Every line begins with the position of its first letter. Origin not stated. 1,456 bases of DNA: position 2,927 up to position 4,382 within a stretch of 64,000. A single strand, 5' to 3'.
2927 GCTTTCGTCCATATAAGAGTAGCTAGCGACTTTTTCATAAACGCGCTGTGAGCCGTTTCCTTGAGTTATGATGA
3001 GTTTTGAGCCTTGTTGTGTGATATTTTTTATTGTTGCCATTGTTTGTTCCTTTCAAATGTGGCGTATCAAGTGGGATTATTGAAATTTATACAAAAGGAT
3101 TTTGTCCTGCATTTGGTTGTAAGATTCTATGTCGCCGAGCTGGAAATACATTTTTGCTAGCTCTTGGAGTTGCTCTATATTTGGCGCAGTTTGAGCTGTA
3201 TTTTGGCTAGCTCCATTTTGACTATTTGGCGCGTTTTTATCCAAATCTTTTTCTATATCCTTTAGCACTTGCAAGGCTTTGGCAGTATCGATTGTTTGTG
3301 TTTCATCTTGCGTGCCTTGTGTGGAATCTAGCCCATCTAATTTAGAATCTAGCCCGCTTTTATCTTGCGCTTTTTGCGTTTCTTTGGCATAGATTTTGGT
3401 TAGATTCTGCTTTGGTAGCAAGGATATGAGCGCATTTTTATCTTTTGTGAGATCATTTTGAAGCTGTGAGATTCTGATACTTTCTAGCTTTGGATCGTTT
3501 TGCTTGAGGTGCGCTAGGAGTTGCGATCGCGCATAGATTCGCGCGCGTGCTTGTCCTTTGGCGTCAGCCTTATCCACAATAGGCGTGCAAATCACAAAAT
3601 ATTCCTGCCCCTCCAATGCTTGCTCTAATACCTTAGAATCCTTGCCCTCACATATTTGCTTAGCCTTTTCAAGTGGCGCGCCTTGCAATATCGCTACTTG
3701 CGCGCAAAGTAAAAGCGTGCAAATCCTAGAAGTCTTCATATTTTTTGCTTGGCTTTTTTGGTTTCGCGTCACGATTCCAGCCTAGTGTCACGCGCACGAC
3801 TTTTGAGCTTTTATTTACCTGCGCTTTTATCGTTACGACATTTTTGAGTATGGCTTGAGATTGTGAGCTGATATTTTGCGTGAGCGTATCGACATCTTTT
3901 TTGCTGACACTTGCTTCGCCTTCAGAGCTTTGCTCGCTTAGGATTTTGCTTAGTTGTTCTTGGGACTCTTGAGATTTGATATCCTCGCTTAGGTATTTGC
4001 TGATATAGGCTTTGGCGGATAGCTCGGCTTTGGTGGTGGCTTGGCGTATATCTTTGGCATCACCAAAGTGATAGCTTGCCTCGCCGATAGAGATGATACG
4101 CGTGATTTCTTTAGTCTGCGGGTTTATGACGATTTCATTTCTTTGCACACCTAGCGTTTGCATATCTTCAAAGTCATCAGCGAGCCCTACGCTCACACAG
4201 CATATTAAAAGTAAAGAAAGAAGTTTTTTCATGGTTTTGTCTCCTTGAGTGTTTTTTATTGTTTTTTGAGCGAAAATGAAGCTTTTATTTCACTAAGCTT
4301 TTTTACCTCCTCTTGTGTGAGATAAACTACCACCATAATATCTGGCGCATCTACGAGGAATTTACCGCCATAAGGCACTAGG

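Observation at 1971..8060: Seven-gene minus-strand cluster under a phase-variable promoter: DUF285 membrane zinc-ribbon protein, three secreted proteins and a voltage-gated Na+ channel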

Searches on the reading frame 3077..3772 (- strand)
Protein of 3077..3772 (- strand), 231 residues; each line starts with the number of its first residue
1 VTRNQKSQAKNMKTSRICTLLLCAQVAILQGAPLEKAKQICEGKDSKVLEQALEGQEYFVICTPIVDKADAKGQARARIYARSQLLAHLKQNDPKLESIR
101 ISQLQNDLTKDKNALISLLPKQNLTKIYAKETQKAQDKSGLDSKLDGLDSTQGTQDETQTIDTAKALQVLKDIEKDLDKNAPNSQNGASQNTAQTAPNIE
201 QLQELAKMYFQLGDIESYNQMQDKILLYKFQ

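Call 3: search_protein_families(library=pfam, proteins=[window:3077-3772:-], max_evalue=0.01)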
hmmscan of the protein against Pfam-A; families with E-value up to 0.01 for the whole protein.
window:3077-3772:- (231 aa): 0 families

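Call 4: search_protein_families(library=ncbifam, proteins=[window:3077-3772:-], max_evalue=0.01)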
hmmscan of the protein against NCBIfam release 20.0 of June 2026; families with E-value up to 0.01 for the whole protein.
window:3077-3772:- (231 aa): 0 families

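Call 5: search_protein_families(library=padloc, proteins=[window:3077-3772:-], max_evalue=0.01)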
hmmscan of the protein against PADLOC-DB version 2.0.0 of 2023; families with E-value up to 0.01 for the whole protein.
window:3077-3772:- (231 aa): 0 families

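Call 6: search_protein_families(library=phrogs, proteins=[window:3077-3772:-], max_evalue=0.01)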
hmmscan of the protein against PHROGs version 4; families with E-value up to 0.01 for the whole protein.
window:3077-3772:- (231 aa): 0 families

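Call 97: search_solved_structures(query=A3, max_evalue=10)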
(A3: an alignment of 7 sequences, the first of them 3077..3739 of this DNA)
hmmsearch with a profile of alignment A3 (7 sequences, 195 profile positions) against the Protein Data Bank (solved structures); distinct sequences matched with E-value up to 10: 3.
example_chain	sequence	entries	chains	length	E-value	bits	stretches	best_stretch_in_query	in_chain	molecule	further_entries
8v3b_a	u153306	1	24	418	0.61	13.1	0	137-188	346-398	O43_129_+4 component B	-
4uft_B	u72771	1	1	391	1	12.4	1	158-194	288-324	NUCLEOPROTEIN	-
6h5q_B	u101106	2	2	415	2.2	11.2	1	162-194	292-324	Nucleocapsid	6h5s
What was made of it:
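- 3077..3739 (-): g5: exported protein of about 220 aa with a conserved C-terminal helix motif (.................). No family or PDB match (calls 3, 97).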

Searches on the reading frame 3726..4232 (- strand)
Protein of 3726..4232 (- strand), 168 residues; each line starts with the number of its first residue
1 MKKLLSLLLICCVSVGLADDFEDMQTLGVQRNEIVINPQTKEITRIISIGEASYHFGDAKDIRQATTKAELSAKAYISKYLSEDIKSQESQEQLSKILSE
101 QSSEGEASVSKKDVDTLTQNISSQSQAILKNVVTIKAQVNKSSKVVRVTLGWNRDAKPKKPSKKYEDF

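Call 3: search_protein_families(library=pfam, proteins=[window:3726-4232:-], max_evalue=0.01)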
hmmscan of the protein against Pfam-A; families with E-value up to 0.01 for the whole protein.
window:3726-4232:- (168 aa): 0 families

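Call 4: search_protein_families(library=ncbifam, proteins=[window:3726-4232:-], max_evalue=0.01)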
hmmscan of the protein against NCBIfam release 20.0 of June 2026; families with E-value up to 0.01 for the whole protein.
window:3726-4232:- (168 aa): 0 families

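Call 5: search_protein_families(library=padloc, proteins=[window:3726-4232:-], max_evalue=0.01)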
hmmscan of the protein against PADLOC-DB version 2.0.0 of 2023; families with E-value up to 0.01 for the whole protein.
window:3726-4232:- (168 aa): 0 families

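Call 6: search_protein_families(library=phrogs, proteins=[window:3726-4232:-], max_evalue=0.01)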
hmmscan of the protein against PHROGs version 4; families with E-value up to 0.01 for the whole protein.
window:3726-4232:- (168 aa): 1 family
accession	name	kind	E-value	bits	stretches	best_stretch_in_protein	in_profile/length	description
phrog_19981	-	unknown function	0.0054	17.7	1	92-142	7-57/66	-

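Call 56: search_protein_families(library=pfam, alignment_id=A2, max_evalue=10)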
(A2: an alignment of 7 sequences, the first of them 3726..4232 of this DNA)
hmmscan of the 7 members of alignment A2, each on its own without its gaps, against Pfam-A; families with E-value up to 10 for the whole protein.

A. member 1, window:3726-4232:- (168 aa): 0 families

B. families by the number of members that match (of 7 scanned): 3 families
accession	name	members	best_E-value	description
PF20199.4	RepSA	2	0.15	Replication initiator protein, pSAM2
PF15816.10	TMEM82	1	0.17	Transmembrane protein 82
PF03179.20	V-ATPase_G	1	0.18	Vacuolar (H+)-ATPase G subunit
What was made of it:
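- On LPP20 / FlgT_N superfamily (g3 N-domain, g4): The window g3 and g4 proteins have no LPP20 or FlgT_N hit (calls 3, 56).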

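Call 74: find_homologous_proteins(query=window:3726-4232:-, max_evalue=0.001)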
Query window:3726-4232:- (168 aa): 3 proteins with E <= 0.001 among 122 candidates.
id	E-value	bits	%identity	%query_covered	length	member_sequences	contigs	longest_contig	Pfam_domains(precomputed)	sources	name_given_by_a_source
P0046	1.4e-93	329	95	100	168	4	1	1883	-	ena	-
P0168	1.8e-67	244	72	100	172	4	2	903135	-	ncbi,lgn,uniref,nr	ncbi:hypothetical protein LS68_000040 [Helicobacter sp. MIT 05-5293]|uniref:hypothetical protein n=1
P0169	1.3e-59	219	70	100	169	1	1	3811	-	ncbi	-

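Call 83: predict_structure(alignment_id=A4)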
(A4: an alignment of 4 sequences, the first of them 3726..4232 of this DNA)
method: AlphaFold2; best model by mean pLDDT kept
length: 168 residues; sequences in the alignment: 4
mean_pLDDT: 55.7   pTM: 0.54
mean pLDDT of the five models: 55.7, 46.8, 45.4, 41.2, 39.6
residues with pLDDT >= 90: 0; 70-90: 37; 50-70: 68; < 50: 63
segments of 3 or more residues with pLDDT < 50: 1-18, 27-45, 87-95, 97-99, 157-168
pLDDT, mean of each block of 10 residues (from residue 1): 38 43 54 39 47 73 76 65 50 49 55 60 58 72 78 50 36
secondary structure, 60 per line:
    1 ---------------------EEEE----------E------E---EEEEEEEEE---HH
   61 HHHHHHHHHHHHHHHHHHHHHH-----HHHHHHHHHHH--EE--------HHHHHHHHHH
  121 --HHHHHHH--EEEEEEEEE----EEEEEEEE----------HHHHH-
elements in order: E22-25 E47-55 H59-82 H88-98 H111-120 H123-129 E132-140 E145-152 H163-167

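Call 96: search_solved_structures(query=A2, max_evalue=10)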
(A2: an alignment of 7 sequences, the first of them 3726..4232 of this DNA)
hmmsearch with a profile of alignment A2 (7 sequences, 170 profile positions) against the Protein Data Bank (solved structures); distinct sequences matched with E-value up to 10: 2.
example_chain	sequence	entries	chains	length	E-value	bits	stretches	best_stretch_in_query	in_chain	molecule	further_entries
5t5s_A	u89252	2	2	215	0.65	13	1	41-126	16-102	Alanine--tRNA ligase, cytoplasmic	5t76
7wbc_A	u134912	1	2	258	2.1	11.3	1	44-97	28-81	SDR family NAD(P)-dependent oxidoreductase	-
